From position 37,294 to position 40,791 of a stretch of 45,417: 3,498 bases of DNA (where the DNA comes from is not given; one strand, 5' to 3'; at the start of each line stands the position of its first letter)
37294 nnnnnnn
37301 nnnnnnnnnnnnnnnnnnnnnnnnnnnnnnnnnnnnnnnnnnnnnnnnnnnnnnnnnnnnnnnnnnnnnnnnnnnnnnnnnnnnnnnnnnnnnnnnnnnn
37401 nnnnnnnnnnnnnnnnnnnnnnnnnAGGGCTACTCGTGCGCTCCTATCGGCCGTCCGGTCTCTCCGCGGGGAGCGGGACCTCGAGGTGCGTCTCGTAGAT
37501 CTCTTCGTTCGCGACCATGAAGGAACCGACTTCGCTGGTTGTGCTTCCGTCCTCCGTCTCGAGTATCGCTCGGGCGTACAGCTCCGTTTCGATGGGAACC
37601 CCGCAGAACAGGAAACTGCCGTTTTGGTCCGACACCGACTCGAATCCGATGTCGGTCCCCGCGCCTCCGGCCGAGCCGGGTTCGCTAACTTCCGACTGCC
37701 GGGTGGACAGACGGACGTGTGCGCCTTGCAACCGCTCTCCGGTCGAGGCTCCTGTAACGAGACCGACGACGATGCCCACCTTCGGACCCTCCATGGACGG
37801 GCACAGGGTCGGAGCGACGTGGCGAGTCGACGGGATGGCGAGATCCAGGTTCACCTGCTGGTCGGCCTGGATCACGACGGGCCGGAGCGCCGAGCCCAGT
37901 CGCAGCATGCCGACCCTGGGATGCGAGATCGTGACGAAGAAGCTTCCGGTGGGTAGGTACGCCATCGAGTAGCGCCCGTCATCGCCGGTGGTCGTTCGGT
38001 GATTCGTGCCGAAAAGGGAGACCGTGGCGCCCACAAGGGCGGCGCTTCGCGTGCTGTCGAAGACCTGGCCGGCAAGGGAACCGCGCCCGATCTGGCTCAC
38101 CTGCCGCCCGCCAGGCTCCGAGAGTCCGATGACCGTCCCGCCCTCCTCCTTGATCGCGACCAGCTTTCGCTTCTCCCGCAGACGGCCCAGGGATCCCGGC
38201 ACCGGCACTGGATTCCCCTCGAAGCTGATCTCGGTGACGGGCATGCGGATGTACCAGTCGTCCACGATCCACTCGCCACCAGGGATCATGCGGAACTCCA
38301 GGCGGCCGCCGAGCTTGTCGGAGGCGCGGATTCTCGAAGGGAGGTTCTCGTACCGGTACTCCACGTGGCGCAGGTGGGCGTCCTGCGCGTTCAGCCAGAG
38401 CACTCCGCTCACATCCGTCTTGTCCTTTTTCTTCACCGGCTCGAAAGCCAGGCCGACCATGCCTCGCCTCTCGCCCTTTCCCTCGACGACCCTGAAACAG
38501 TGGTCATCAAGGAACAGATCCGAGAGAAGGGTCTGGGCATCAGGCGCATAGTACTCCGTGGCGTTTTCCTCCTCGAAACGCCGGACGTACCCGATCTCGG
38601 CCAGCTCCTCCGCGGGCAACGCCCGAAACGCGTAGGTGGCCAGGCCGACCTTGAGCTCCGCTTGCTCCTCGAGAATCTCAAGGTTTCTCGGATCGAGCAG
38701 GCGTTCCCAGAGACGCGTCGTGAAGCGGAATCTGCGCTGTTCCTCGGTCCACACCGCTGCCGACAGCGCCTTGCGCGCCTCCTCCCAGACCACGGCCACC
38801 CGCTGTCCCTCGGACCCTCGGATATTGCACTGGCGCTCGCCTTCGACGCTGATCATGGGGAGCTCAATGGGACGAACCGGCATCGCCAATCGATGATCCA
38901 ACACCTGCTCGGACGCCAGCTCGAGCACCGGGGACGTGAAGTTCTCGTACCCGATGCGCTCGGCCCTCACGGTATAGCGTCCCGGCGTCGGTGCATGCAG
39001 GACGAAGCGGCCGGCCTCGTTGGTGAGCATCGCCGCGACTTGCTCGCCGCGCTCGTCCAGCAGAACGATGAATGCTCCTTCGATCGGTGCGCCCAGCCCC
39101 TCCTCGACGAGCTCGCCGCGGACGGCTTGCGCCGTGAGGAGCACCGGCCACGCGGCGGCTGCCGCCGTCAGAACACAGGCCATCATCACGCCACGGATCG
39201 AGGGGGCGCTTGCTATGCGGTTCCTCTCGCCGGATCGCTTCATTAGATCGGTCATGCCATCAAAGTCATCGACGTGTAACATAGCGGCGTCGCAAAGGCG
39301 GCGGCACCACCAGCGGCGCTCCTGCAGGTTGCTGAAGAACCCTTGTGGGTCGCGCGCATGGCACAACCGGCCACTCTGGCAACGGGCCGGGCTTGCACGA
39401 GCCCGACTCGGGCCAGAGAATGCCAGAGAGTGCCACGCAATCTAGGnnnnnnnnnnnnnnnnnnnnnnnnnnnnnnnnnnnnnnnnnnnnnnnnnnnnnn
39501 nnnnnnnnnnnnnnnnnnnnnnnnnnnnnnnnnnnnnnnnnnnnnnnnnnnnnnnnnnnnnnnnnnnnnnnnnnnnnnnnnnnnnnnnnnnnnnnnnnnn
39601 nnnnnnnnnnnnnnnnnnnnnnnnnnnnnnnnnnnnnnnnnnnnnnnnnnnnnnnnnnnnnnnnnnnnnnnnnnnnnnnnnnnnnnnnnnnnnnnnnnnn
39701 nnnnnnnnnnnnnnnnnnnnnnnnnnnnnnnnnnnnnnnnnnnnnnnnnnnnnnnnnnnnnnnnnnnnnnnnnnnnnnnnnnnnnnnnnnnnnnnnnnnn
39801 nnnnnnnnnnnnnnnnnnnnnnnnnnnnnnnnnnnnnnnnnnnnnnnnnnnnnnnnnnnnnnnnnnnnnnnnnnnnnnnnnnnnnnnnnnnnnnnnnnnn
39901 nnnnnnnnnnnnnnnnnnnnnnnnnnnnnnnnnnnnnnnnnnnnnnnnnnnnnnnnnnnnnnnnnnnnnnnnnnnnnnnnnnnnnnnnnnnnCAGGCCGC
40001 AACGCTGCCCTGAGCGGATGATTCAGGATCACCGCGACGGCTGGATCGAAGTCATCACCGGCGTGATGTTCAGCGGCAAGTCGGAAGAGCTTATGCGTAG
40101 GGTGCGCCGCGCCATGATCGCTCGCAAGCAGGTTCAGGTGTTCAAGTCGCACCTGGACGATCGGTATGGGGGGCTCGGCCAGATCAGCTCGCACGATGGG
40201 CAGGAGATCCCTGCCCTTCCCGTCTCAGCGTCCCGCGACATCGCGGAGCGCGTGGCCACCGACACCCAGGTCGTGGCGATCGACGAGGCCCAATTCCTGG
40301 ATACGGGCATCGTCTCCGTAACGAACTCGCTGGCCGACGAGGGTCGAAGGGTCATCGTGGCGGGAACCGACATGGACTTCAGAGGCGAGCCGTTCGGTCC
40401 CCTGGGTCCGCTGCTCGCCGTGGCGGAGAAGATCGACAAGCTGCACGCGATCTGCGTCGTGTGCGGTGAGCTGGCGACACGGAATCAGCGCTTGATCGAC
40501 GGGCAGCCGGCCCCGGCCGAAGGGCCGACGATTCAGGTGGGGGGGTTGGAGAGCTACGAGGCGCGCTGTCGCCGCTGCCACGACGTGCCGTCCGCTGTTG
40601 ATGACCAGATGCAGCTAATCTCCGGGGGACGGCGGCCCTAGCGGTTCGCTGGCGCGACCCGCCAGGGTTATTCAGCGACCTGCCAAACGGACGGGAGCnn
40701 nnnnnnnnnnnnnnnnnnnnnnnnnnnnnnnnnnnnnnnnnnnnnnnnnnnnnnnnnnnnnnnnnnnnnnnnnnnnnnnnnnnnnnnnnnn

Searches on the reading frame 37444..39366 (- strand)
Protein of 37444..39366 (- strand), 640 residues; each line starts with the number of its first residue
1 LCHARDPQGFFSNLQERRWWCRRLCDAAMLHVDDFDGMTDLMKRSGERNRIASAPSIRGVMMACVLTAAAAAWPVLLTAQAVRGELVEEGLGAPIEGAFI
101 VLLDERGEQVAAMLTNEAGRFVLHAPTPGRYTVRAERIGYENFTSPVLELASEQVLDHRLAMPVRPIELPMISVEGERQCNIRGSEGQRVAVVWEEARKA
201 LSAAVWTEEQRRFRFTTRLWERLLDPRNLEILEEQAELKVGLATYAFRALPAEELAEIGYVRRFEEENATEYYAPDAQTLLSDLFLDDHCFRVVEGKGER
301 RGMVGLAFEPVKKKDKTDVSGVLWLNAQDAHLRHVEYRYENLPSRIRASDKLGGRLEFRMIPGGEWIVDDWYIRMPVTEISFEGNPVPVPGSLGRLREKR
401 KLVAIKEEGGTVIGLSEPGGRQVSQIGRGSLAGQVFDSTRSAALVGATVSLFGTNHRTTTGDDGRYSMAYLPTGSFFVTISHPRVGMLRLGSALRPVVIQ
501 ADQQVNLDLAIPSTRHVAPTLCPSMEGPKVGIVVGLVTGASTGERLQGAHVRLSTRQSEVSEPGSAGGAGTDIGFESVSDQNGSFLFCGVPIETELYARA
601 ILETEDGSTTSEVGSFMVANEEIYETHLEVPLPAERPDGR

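Call 3: search_protein_families(library=pfam, proteins=[window:37444-39366:-], max_evalue=0.1)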
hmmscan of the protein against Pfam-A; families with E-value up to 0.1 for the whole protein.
window:37444-39366:- (640 aa): 7 families
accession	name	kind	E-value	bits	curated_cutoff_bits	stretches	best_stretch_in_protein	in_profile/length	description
PF13620.12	CarboxypepD_reg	-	4.5e-29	101.1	32.3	2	82-161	2-80/82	Carboxypeptidase regulatory-like domain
PF13715.12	CarbopepD_reg_2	-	9.3e-17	61.3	32.2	2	432-482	2-52/88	CarboxypepD_reg-like domain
PF07210.18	DUF1416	-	2.7e-08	34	23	1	81-135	20-72/97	Protein of unknown function (DUF1416)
PF17210.9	SdrD_B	-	5.4e-06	27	29.7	1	93-137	22-66/112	SdrD B-like domain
PF17802.7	SpaA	-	3e-05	24.5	23.1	0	92-134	13-57/91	Prealbumin-like fold domain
PF09430.16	EMC7_beta-sandw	-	0.00071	20.2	26.6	0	101-141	12-51/122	ER membrane protein complex subunit 7, beta-sandwich domain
PF08400.16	phage_tail_N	-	0.058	13.8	26.6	0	88-142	10-69/134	Prophage tail fibre N-terminal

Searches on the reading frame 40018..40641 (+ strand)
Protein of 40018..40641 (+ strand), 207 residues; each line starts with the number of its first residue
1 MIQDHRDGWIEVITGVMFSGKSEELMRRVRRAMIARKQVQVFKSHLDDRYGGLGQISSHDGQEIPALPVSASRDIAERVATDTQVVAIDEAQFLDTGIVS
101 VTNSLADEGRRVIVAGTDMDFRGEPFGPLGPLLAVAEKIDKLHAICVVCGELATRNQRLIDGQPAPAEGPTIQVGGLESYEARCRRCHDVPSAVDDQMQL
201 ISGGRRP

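Call 72: search_protein_families(library=pfam, proteins=[window:40018-40641:+], max_evalue=0.00001)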
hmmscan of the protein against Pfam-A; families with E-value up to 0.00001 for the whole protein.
window:40018-40641:+ (207 aa): 1 family
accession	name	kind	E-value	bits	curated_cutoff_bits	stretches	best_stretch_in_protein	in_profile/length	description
PF00265.24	TK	-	1.1e-50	172.4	20.6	1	8-188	1-176/176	Thymidine kinase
